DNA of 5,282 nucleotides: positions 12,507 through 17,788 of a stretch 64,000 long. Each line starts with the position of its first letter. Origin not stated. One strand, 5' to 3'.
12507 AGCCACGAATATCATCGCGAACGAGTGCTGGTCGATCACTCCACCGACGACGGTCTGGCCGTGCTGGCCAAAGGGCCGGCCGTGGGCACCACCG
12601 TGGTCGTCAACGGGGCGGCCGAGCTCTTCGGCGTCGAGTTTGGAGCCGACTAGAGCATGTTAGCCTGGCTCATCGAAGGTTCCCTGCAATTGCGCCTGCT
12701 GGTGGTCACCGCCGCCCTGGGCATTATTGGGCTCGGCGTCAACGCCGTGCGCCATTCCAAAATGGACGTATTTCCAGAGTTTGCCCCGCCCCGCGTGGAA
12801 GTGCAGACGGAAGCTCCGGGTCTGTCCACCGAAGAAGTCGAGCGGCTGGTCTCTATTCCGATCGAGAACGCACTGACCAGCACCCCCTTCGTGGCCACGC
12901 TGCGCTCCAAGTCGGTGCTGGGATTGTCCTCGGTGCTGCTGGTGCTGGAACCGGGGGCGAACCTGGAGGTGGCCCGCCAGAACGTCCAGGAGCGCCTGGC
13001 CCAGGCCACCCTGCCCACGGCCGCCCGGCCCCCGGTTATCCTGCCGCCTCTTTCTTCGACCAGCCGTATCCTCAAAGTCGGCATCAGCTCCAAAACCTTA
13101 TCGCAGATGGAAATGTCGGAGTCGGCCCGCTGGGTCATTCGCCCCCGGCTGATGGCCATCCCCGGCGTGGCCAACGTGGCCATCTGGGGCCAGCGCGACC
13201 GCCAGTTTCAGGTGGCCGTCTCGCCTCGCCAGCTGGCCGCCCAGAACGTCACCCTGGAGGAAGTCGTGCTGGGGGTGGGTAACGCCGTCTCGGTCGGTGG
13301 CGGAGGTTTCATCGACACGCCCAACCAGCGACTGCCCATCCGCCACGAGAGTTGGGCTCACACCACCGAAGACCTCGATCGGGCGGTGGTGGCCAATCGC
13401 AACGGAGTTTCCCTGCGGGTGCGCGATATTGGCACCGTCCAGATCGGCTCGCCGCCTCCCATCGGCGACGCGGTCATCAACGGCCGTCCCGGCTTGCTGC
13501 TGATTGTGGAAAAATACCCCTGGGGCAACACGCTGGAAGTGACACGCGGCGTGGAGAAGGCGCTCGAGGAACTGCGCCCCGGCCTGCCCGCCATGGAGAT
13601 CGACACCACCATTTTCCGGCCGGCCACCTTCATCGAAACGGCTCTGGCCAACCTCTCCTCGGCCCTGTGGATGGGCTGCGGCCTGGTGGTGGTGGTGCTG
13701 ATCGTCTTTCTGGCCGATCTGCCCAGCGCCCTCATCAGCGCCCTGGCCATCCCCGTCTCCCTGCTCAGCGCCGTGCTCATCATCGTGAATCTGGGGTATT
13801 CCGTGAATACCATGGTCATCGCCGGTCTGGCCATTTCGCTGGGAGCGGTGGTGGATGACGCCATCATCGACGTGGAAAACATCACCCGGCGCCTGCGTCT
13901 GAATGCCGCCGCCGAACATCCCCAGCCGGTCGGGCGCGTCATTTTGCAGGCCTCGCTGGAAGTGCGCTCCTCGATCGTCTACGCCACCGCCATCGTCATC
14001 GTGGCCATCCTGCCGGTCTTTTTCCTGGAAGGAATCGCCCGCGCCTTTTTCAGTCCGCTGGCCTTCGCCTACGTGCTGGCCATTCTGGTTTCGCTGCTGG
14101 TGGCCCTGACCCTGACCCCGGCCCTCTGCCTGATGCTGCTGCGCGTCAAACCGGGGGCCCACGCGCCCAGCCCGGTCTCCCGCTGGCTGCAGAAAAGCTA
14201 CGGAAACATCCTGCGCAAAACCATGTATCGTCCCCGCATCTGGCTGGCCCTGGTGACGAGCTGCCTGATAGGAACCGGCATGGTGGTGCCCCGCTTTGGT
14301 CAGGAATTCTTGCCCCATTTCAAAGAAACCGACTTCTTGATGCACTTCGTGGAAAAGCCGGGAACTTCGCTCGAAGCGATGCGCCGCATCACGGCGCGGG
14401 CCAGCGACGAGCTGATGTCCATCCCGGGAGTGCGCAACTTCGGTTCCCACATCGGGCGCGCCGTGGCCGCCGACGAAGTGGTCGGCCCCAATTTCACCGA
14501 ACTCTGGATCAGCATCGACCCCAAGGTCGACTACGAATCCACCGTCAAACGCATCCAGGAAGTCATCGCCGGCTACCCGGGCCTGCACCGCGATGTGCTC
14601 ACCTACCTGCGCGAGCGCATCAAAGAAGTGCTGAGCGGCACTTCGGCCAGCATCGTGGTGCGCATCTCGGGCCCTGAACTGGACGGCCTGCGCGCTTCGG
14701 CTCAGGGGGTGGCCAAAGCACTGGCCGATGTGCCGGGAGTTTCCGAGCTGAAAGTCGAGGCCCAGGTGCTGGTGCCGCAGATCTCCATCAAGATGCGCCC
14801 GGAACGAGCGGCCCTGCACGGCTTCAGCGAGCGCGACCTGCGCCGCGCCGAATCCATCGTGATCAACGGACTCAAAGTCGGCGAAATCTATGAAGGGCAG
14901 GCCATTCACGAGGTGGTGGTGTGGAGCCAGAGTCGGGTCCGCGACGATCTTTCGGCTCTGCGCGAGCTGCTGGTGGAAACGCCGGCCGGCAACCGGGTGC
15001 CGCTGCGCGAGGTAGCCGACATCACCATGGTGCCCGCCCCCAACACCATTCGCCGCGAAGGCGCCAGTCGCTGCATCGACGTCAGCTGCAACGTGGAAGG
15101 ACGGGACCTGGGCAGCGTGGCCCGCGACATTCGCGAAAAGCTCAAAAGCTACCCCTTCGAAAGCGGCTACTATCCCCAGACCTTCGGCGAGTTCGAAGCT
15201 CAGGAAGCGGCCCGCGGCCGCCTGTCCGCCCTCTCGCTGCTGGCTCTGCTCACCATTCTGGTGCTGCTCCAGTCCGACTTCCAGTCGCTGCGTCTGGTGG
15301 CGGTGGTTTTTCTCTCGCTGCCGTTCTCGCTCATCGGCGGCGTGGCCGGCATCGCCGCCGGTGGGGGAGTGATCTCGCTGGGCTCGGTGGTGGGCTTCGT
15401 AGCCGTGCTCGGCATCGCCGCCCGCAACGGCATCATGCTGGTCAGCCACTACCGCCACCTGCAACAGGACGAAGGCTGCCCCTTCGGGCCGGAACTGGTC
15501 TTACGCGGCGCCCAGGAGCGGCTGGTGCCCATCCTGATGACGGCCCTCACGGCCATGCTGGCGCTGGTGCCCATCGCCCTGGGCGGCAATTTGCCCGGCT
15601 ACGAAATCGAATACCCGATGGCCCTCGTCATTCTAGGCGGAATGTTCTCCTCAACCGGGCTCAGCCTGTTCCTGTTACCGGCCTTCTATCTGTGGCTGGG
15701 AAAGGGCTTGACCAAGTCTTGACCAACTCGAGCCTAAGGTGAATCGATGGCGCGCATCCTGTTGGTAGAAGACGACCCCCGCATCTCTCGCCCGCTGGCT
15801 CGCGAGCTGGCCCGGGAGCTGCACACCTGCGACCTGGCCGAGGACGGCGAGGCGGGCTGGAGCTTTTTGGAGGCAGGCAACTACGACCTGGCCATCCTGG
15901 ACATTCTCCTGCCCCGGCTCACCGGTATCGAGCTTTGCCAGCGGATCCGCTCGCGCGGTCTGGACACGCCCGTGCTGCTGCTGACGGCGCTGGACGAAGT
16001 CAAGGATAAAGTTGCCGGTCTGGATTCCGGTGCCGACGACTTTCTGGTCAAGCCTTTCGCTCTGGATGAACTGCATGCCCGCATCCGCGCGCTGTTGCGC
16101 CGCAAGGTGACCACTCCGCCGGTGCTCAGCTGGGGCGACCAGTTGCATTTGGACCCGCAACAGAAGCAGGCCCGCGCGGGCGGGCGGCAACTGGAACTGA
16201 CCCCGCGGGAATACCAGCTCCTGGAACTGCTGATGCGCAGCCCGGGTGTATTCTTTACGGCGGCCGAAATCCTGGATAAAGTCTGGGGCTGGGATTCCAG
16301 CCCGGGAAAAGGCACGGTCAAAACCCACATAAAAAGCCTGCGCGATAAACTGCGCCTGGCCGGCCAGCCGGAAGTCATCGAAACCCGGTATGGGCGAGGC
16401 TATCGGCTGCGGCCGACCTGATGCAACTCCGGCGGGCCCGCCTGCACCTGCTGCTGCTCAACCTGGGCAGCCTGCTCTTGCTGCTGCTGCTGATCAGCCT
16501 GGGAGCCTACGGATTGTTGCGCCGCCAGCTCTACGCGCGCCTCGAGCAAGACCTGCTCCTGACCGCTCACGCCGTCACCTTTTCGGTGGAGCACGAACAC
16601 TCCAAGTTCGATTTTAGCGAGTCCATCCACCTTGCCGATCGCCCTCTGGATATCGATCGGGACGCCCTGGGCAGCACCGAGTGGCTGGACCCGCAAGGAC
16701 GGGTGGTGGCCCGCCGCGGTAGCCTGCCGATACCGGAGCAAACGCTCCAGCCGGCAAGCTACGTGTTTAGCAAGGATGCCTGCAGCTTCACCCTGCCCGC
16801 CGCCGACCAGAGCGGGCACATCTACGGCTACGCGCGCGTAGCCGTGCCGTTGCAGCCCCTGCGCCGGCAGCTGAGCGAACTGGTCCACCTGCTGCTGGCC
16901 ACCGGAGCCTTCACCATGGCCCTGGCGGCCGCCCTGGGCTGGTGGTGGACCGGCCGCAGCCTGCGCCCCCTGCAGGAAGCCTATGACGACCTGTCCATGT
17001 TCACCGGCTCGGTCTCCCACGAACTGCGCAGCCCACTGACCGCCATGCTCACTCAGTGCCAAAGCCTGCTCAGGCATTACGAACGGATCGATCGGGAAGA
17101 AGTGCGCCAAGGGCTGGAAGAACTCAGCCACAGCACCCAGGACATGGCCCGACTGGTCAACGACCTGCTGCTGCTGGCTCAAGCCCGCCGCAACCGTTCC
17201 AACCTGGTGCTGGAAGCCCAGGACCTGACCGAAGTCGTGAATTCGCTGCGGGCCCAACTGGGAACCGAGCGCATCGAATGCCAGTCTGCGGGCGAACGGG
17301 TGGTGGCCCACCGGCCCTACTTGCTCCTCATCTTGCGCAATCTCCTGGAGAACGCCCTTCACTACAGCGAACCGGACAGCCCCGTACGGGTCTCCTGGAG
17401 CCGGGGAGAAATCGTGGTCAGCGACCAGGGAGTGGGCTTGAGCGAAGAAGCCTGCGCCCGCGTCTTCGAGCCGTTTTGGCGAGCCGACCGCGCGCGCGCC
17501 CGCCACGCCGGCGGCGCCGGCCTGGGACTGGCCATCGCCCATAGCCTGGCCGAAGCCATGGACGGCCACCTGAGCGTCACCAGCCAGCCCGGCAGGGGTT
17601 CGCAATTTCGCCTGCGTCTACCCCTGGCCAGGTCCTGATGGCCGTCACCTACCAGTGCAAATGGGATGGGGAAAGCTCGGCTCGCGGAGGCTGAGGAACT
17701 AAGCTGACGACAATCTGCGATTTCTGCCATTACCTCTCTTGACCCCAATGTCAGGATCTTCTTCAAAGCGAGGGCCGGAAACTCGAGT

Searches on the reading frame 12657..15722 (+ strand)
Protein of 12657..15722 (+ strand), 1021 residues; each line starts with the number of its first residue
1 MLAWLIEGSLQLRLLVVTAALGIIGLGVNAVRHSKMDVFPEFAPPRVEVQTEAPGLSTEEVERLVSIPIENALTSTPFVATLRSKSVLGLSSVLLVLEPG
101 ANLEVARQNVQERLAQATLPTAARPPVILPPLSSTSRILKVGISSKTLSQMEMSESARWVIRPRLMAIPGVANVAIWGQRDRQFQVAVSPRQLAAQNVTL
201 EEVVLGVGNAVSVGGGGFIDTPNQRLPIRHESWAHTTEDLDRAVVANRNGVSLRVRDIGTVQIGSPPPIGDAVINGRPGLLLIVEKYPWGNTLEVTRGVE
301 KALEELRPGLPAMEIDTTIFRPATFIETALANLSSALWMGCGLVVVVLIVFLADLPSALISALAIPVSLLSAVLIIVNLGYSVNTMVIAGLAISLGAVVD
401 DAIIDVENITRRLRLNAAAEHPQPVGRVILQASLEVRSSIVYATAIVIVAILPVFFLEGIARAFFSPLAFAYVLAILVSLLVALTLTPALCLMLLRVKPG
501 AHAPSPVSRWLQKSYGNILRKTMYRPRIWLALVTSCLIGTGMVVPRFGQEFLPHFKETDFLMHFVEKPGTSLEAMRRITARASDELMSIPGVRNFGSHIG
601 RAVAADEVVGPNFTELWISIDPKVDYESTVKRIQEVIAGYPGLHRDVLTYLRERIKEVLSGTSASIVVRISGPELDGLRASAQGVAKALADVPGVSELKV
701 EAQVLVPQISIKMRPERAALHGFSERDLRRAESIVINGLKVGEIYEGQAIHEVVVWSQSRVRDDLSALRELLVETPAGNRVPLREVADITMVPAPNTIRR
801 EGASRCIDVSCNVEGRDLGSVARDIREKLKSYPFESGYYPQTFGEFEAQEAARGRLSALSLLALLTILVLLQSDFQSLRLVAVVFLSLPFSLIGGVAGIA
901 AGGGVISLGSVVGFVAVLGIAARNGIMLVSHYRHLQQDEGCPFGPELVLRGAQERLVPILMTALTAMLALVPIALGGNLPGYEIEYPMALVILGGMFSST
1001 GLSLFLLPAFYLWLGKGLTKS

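Call 25: search_protein_families(library=pfam, proteins=[window:12657-15722:+], max_evalue=0.001)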
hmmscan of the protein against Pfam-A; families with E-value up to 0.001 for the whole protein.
window:12657-15722:+ (1021 aa): 2 families
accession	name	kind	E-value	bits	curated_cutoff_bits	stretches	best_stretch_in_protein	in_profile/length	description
PF00873.25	ACR_tran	-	1.5e-216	721.9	28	1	8-1013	4-1019/1021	AcrB/AcrD/AcrF family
PF02355.23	SecD_SecF_C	-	5.5e-05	23.1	20.5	0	861-1015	38-187/189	Protein export membrane protein SecD/SecF, C-terminal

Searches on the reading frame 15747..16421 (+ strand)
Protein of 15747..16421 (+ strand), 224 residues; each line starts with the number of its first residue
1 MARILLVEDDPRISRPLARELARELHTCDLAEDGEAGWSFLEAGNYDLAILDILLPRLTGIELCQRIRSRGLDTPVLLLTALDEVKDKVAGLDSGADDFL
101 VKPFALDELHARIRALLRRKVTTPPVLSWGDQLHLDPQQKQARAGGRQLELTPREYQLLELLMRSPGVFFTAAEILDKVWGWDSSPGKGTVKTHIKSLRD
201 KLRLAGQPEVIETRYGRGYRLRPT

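Call 26: search_protein_families(library=pfam, proteins=[window:15747-16421:+], max_evalue=0.001)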
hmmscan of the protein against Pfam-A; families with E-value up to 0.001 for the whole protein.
window:15747-16421:+ (224 aa): 2 families
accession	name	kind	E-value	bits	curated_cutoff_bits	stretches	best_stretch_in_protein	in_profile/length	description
PF00072.30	Response_reg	-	5e-27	94.7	30.2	1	4-114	1-111/111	Response regulator receiver domain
PF00486.34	Trans_reg_C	-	7.1e-23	80.9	26.2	1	146-221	1-77/77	Transcriptional regulatory protein, C terminal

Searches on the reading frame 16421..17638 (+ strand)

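Call 26: search_protein_families(library=pfam, proteins=[window:16421-17638:+], max_evalue=0.001)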
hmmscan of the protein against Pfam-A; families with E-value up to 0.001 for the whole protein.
window:16421-17638:+ (405 aa): 2 families
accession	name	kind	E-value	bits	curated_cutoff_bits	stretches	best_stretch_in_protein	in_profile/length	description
PF02518.31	HATPase_c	-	1e-24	87.5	26.4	1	301-403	6-110/111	Histidine kinase-, DNA gyrase B-, and HSP90-like ATPase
PF00512.31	HisKA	-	3.4e-13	49.9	26.9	1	192-256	3-64/66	His Kinase A (phospho-acceptor) domain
